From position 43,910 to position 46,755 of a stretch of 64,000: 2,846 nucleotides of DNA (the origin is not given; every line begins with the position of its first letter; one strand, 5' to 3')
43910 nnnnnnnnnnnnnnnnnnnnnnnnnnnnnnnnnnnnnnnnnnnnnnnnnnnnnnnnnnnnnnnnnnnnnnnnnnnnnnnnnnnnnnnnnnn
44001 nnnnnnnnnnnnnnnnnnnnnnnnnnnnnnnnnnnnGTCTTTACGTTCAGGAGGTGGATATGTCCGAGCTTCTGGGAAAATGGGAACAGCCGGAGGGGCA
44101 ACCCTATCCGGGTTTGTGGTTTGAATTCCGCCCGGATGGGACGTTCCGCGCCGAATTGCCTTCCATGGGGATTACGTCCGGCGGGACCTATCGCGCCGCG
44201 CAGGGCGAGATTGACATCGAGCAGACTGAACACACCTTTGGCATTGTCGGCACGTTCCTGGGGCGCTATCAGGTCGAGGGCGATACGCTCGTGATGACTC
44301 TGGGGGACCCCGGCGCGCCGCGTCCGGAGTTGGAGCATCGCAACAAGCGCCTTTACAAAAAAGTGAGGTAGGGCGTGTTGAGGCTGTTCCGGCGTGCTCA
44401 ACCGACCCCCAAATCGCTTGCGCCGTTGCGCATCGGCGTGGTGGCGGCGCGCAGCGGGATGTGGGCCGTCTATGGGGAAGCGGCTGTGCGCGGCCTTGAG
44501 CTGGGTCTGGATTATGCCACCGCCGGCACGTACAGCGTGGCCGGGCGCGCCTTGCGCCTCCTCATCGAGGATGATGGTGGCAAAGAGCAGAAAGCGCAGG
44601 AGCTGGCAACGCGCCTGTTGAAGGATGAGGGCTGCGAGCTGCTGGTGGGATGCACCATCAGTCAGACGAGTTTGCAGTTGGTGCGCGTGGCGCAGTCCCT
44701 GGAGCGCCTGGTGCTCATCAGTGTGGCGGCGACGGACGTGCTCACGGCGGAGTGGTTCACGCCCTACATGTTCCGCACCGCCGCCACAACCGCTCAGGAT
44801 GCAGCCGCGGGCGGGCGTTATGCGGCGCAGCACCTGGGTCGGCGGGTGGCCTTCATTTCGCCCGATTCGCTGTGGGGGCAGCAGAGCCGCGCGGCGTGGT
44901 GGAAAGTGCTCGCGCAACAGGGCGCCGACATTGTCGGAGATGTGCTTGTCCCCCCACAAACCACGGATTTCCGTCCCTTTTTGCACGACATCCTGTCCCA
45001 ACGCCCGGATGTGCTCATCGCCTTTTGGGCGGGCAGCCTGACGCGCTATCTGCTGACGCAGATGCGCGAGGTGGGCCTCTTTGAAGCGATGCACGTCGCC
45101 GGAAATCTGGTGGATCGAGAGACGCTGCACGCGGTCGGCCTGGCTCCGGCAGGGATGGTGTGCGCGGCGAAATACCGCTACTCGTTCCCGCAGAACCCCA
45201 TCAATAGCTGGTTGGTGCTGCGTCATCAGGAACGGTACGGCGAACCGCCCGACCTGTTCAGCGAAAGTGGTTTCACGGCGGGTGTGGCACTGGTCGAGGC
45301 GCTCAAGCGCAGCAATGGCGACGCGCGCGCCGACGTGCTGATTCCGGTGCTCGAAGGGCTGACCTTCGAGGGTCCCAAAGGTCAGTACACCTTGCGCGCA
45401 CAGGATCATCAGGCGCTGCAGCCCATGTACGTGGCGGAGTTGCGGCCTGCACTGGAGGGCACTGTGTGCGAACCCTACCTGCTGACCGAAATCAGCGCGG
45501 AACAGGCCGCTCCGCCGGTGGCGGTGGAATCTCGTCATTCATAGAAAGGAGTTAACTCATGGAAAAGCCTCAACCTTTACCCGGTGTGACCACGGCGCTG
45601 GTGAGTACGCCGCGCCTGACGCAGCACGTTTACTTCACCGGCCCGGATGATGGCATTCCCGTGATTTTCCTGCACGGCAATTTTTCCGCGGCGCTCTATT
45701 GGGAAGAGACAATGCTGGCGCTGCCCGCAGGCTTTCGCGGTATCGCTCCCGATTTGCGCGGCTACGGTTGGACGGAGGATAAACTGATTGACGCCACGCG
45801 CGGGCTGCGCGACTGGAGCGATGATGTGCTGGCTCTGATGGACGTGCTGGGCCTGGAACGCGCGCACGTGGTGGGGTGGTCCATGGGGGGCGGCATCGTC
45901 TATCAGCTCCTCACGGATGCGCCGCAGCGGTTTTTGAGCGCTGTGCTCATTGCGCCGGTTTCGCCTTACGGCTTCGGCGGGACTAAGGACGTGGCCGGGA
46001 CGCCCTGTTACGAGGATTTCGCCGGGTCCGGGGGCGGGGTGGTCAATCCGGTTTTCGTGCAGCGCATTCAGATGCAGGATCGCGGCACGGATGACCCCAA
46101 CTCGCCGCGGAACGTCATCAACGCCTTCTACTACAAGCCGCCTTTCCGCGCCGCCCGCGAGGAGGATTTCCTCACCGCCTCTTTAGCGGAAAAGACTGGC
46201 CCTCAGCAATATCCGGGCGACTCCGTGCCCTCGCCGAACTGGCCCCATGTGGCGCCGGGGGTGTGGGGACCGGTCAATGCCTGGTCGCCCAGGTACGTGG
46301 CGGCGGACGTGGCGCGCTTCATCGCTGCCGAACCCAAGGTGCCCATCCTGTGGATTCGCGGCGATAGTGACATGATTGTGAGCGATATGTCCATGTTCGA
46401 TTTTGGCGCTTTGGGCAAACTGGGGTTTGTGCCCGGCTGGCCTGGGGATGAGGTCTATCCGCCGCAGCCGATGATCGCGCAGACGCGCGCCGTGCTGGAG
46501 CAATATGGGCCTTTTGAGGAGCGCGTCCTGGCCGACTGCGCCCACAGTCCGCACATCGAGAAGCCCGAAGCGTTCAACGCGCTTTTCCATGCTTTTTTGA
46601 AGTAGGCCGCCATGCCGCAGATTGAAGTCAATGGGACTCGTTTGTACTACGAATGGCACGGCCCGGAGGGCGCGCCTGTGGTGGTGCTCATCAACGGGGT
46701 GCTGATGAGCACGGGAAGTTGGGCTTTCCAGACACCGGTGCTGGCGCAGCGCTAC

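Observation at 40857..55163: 15-gene import-and-activate cluster for an unknown hydroxyacyl ester (PHB-oligomer-like) substrate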

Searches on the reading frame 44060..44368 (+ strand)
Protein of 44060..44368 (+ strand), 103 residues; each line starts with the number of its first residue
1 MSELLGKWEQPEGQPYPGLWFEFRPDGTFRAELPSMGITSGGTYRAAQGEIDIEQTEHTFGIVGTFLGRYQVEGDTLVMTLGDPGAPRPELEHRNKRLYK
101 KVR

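Call 14: search_solved_structures(query=window:44060-44368:+, max_evalue=1)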
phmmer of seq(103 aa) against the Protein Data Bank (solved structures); distinct sequences matched with E-value up to 1: 0.

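Call 44: search_protein_families(library=pfam, proteins=[window:44060-44368:+], max_evalue=0.01)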
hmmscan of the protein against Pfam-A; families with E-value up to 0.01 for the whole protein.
seq(103 aa): 0 families

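Call 62: find_homologous_proteins(query=window:44060-44368:+, max_evalue=0.001)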
Query seq(103 aa) (103 aa): 31 proteins with E <= 0.001 among 32 candidates.
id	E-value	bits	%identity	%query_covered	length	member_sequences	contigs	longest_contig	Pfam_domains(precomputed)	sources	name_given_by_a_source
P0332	6.6e-59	215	90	99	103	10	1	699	-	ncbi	-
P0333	1.8e-53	197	80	99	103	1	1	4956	-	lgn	-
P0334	4.0e-45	170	75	99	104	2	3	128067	-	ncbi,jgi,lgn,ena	-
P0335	7.8e-42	160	69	99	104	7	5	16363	-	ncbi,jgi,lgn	-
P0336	9.6e-42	160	71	99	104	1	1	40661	-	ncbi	-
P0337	1.1e-40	156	67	99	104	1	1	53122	-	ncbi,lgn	-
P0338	1.2e-40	156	69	98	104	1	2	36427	-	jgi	jgi:sporulation-control protein spo0M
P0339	1.2e-40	156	68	99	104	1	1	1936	-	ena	-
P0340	2.4e-40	155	67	99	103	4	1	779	-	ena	-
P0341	6.1e-40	154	65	99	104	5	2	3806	-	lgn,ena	-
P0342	6.9e-40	154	65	99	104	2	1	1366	-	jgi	jgi:hypothetical protein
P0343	7.2e-40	154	62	99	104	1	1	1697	-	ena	-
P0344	8.8e-40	153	65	99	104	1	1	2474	-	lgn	-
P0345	4.2e-39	151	65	99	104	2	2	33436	-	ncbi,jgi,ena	-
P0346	4.3e-39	151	65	99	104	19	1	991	-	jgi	jgi:hypothetical protein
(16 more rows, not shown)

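Call 69: predict_structure(alignment_id=A3)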
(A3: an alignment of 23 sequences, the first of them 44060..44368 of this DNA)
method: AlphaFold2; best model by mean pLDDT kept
length: 103 residues; sequences in the alignment: 23
mean_pLDDT: 95.3   pTM: 0.84
mean pLDDT of the five models: 95.3, 95.2, 94.9, 94.5, 94.3
residues with pLDDT >= 90: 96; 70-90: 6; 50-70: 1; < 50: 0
segments of 3 or more residues with pLDDT < 50: none
pLDDT, mean of each block of 10 residues (from residue 1): 91 96 98 96 96 96 95 97 93 95 92
secondary structure, 60 per line:
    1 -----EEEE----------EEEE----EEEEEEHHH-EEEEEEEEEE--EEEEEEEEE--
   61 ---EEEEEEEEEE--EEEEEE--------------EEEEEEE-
elements in order: E6-9 E20-23 E28-33 E38-47 E50-58 E64-73 E76-81 E96-102

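Call 74: fold_search(model_id=the predicted structure, library=pdb)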
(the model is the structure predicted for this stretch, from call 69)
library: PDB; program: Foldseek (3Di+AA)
matches with E <= 10: 638; with E <= 0.001: 0
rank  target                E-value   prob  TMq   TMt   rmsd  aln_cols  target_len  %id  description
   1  8ehd                  1.0e-02  1.00  0.57  0.57   4.7       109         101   15  Structure of Tannerella forsythia potempin E (released 2022-12-21)
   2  5byp_A                1.1e-02  1.00  0.61  0.53   5.0       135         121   16  Crystal structure of an uncharacterized protein (BACEGG_01585) from Bacteroides eggerthii DSM 20697 at 2.60 A resoluti (released 2015-07-08)
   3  1dc9                  1.6e-02  1.00  0.47  0.39   5.1       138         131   12  PROPERTIES AND CRYSTAL STRUCTURE OF A BETA-BARREL FOLDING MUTANT, V60N INTESTINAL FATTY ACID BINDING PROTEIN (IFABP) (released 2000-03-20)
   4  8ehc_A                1.9e-02  1.00  0.58  0.62   4.4       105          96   16  Structure of Tannerella forsythia selenomethionine-derivatized potempin E (released 2022-12-21)
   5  4qrl                  2.4e-02  1.00  0.64  0.60   3.6       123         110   18  Crystal structure of a lipocalin-like protein (BACUNI_01346) from Bacteroides uniformis ATCC 8492 at 1.79 A resolution (released 2014-08-27)
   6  7qh3_A                2.6e-02  0.93  0.41  0.34   7.1       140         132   14  Crystal structure of the anti-sigma factor RsfG from Streptomyces tsukubaensis NRRL18488 (released 2022-12-21)
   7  4u3q_B                2.9e-02  1.00  0.56  0.58   4.3       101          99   24  Crystal Structure of Recombinant TP0435 from Treponema pallidum (released 2014-10-22)
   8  1icn                  3.2e-02  0.99  0.46  0.39   6.3       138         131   13  ESCHERICHIA COLI-DERIVED RAT INTESTINAL FATTY ACID BINDING PROTEIN WITH BOUND MYRISTATE AT 1.5 A RESOLUTION AND I-FABPAR (released 1994-01-31)
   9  5xn9_B                3.8e-02  1.00  0.54  0.43   5.2       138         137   17  Crystal structure of a secretary abundant heat soluble (SAHS) protein from Ramazzottius varieornatus (from monomer sam (released 2017-07-26)
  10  3akn                  4.0e-02  0.99  0.46  0.40   5.1       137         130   12  X-ray structure of iFABP from human and rat with bound fluorescent fatty acid analogue (released 2011-07-20)
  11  4zgf                  4.4e-02  1.00  0.57  0.43   5.1       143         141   14  Crystal structure of a duf4847 family protein (BVU_2626) from Bacteroides vulgatus ATCC 8482 at 1.00 A resolution (released 2015-05-06)
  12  2fr2                  6.0e-02  0.93  0.45  0.32   7.4       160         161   16  Crystal Structure of Rv2717c from M. tuberculosis (released 2006-01-31)
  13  3hty_C                7.8e-02  1.00  0.62  0.68   4.5       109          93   10  Crystal structure of a lipocalin-like protein (BT_0869) from Bacteroides thetaiotaomicron VPI-5482 at 1.95 A resolutio (released 2009-07-07)
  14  5bvq_A                8.2e-02  0.99  0.52  0.43   5.5       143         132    9  Ligand-unbound pFABP4 (released 2015-08-05)
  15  1ifb                  9.1e-02  0.97  0.46  0.39   5.1       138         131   12  REFINED APOPROTEIN STRUCTURE OF RAT INTESTINAL FATTY ACID BINDING PROTEIN PRODUCED IN ESCHERICHIA COLI (released 1992-01-15)
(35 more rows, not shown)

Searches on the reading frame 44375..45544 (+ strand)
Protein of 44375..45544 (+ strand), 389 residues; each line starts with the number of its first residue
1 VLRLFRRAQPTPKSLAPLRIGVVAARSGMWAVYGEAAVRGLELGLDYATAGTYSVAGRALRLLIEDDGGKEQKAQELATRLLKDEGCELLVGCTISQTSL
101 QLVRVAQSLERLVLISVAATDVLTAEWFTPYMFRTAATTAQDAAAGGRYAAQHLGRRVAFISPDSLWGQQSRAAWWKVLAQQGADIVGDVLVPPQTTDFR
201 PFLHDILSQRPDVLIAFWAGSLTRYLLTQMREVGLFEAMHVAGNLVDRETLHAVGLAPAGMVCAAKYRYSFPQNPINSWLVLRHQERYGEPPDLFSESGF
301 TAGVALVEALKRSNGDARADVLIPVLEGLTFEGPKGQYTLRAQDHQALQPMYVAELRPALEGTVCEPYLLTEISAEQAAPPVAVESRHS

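Call 3: search_protein_families(library=pfam, proteins=[window:44375-45544:+])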
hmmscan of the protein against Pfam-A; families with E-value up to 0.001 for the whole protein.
window:44375-45544:+ (389 aa): 4 families
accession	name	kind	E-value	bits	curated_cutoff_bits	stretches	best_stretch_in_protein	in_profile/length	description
PF13458.12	Peripla_BP_6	-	4.9e-67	227.5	31.7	1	17-357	1-339/343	Periplasmic binding protein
PF13433.12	Peripla_BP_5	-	1.6e-23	83.8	27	1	18-358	1-338/363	Periplasmic binding protein domain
PF01094.35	ANF_receptor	-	9.3e-05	22.1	25.4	1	57-242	22-211/353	Receptor family ligand binding region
PF19602.4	DUF6107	-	0.00021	21.8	27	0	73-137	33-98/106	Family of unknown function (DUF6107)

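Call 5: search_protein_families(library=ncbifam, proteins=[window:44375-45544:+], max_evalue=0.00001)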
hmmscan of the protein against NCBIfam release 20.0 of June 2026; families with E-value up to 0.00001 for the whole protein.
window:44375-45544:+ (389 aa): 3 families
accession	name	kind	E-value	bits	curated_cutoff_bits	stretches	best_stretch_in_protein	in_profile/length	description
TIGR03669.1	urea_ABC_arch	equivalog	1.1e-14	54.2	494.8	1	19-355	2-335/375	urea ABC transporter substrate-binding protein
NF011933.0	PRK15404.1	subfamily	3.2e-12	46.2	477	1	18-337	27-341/370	high-affinity branched-chain amino acid ABC transporter substrate-binding protein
TIGR03407.1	urea_ABC_UrtA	exception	5.2e-12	45.3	492.75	1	19-357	2-340/361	urea ABC transporter substrate-binding protein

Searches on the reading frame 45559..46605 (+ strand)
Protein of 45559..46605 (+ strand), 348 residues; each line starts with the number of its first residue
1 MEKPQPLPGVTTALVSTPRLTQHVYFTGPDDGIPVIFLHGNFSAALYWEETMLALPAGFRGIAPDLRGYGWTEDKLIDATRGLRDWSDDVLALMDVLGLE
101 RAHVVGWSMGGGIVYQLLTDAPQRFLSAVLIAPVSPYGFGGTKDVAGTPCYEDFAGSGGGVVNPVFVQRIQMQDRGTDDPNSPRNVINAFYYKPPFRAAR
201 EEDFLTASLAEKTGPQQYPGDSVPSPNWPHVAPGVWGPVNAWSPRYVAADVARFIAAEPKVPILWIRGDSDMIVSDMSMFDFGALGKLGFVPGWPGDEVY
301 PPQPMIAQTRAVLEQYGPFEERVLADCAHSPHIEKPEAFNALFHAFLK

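Call 3: search_protein_families(library=pfam, proteins=[window:45559-46605:+])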
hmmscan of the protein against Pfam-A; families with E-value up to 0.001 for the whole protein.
window:45559-46605:+ (348 aa): 3 families
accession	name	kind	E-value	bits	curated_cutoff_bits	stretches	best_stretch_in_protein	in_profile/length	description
PF00561.26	Abhydrolase_1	-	1.8e-21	77.4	25.8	1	34-135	2-104/245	alpha/beta hydrolase fold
PF12697.13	Abhydrolase_6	-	3.9e-16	60.8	26.3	1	35-341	1-216/217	Alpha/beta hydrolase family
PF12146.15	Hydrolase_4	-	3.2e-08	33.6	27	1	35-134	7-110/239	Serine aminopeptidase, S33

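Call 5: search_protein_families(library=ncbifam, proteins=[window:45559-46605:+], max_evalue=0.00001)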
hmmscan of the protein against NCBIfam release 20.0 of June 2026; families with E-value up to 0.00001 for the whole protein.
window:45559-46605:+ (348 aa): 17 families
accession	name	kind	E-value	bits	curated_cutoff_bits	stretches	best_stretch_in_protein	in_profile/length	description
NF050089.1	i_nPHAscl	equivalog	2.5e-25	89.1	300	1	31-152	17-137/288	intracellular short-chain-length polyhydroxyalkanoate depolymerase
NF011457.0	PRK14875.1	equivalog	2.8e-19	69.3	307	1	24-134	124-232/372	acetoin dehydrogenase dihydrolipoyllysine-residue acetyltransferase subunit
TIGR02427.1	protocat_pcaD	equivalog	4.6e-17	62.2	255.85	1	27-131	7-110/251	3-oxoadipate enol-lactonase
NF051488.1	bifunc_PcaDC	exception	8.2e-16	58.1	390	1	23-132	3-110/375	bifunctional 3-oxoadipate enol-lactonase/4-carboxymuconolactone decarboxylase PcaDC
NF045632.1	hydroxlase_HsaD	equivalog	6.1e-14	51.6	400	1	13-133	15-137/290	4,5:9,10-diseco-3-hydroxy-5,9,17-trioxoandrosta-1(10),2-diene-4-oate hydrolase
TIGR03695.1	menH_SHCHC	equivalog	7.9e-13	48.4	208.55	1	34-130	4-101/252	2-succinyl-6-hydroxy-2,4-cyclohexadiene-1-carboxylate synthase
TIGR03343.1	biphenyl_bphD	equivalog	3.7e-12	46.1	462.15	1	26-134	24-135/282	2-hydroxy-6-oxo-6-phenylhexa-2,4-dienoate hydrolase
TIGR03056.1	bchO_mg_che_rel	equivalog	2.4e-11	43.2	172.55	1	14-124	10-119/278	alpha/beta fold hydrolase BchO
TIGR03611.1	RutD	equivalog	5.3e-11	42.4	238.5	1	31-132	12-112/258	pyrimidine utilization protein D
NF007954.0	PRK10673.1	equivalog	1.8e-08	34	399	1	30-134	14-117/255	esterase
NF002043.0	PRK00870.1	subfamily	2e-08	34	265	1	19-136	33-151/302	haloalkane dehalogenase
TIGR01738.1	bioH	equivalog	6.7e-08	32.5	206.95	0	35-133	7-98/245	pimeloyl-ACP methyl ester esterase BioH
NF002938.0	PRK03592.1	equivalog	7.2e-08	32.1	241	1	27-124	25-120/298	haloalkane dehalogenase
NF052610.1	macro_16_ester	equivalog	2.9e-07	30.1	420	1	33-132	24-126/281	alpha/beta fold macrolide esterase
NF051487.1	bifunc_PcaCD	exception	5.4e-07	29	430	0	11-133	149-271/413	bifunctional 4-carboxymuconolactone decarboxylase/3-oxoadipate enol-lactonase PcaCD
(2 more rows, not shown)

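Call 23: search_solved_structures(query=window:45559-46605:+, max_evalue=1e-8)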
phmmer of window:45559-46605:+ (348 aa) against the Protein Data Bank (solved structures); distinct sequences matched with E-value up to 1e-8: 44.
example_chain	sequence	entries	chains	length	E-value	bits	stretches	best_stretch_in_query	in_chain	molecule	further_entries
4i3f_A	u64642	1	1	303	1.4e-15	60.4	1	9-140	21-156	serine hydrolase CCSP0084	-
5egn_A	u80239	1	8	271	6.4e-15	58.3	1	24-165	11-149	Esterase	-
8ynv_A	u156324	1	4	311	2.5e-14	56.3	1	35-152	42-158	poly(3-hydroxybutyrate) depolymerase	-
8ynw_A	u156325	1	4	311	6.7e-14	54.9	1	35-152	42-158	Poly(3-hydroxybutyrate) depolymerase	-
2d0d_A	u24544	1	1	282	3.9e-13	52.4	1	30-131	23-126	2-hydroxy-6-oxo-7-methylocta-2,4-dienoate hydrolase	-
1iun_A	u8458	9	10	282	1.5e-12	50.5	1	30-119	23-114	meta-Cleavage product hydrolase | 2-hydroxy-6-oxo-7-methylocta-2,4-dienoate hydrolase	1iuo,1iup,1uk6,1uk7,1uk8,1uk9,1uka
4ccw_A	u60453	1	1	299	2.7e-12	49.6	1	16-192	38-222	CARBOXYL ESTERASE NP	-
5xm6_A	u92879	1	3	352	2.8e-12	49.6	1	29-131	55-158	Epoxide hydrolase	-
4x00_A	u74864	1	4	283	3.3e-12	49.4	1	24-120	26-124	Putative hydrolase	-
4ccy_A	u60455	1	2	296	4.8e-12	48.8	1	15-136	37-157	CARBOXYLESTERASE YBFK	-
8pzg_A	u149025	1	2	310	6.1e-12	48.5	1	27-133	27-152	ORF17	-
2r11_A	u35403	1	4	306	6.2e-12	48.5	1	16-184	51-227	Carboxylesterase NP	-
1a88_A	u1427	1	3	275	7e-12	48.3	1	27-149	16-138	CHLOROPEROXIDASE L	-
7cg2_B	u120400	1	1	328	7.5e-12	48.2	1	29-131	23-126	Epoxide hydrolase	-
1c4x_A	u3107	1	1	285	7.7e-12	48.2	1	19-134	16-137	PROTEIN (2-HYDROXY-6-OXO-6-PHENYLHEXA-2,4-DIENOATE HYDROLASE)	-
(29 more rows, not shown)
